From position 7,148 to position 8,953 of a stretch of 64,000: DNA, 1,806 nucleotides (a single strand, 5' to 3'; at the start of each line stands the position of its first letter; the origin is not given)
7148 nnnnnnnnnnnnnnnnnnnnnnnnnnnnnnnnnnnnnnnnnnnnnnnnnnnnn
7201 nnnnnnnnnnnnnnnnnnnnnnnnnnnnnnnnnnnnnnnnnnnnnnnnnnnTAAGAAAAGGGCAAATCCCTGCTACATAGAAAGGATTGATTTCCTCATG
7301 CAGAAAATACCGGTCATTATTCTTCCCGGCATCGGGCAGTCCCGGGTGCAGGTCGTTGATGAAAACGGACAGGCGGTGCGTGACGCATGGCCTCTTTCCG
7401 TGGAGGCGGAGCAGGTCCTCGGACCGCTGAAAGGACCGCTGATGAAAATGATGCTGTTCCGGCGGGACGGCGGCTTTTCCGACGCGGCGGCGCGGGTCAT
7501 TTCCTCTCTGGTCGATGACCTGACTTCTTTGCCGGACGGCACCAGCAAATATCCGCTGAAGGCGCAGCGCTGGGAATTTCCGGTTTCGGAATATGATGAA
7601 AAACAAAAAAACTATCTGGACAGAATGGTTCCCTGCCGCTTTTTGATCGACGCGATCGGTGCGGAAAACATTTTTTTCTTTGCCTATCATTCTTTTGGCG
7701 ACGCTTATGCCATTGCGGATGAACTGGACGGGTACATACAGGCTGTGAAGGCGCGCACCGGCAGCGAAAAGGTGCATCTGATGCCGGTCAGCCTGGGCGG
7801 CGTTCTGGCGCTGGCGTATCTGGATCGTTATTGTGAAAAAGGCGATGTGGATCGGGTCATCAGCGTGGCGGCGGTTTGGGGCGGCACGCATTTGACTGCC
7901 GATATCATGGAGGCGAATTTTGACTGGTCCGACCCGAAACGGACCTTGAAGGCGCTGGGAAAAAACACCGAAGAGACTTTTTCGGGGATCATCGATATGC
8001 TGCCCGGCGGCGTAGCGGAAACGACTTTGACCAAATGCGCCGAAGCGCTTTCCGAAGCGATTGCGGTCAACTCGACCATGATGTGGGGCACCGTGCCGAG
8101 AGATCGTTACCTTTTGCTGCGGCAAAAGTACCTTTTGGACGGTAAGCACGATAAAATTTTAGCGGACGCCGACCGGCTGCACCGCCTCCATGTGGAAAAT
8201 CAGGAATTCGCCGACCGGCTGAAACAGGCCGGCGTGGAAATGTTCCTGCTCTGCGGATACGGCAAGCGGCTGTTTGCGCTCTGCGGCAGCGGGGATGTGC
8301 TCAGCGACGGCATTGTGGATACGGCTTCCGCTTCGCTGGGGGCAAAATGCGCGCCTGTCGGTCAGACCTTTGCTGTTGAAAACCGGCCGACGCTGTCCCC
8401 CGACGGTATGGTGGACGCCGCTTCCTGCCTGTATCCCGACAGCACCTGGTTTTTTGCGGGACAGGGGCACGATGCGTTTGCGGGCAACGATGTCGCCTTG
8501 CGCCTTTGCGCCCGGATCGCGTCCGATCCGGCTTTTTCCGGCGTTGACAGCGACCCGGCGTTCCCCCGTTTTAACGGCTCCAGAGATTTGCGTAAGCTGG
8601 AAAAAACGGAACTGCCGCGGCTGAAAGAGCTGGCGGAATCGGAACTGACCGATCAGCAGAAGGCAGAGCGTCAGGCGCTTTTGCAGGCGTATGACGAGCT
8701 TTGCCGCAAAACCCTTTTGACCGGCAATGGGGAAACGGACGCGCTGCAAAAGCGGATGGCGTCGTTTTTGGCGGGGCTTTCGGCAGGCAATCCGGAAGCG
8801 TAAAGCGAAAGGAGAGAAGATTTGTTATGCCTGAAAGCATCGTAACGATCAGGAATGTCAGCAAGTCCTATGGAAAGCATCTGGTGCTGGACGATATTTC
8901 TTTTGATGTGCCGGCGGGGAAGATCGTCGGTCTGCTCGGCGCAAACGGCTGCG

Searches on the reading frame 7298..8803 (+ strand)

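Call 23: search_protein_families(library=pfam, proteins=[window:7298-8803:+], max_evalue=0.001)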
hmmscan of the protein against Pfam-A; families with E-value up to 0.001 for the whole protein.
window:7298-8803:+ (501 aa): 1 family
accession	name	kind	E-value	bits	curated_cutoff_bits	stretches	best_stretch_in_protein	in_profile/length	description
PF00561.26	Abhydrolase_1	-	2.8e-05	24.4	25.8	1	141-210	53-122/245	alpha/beta hydrolase fold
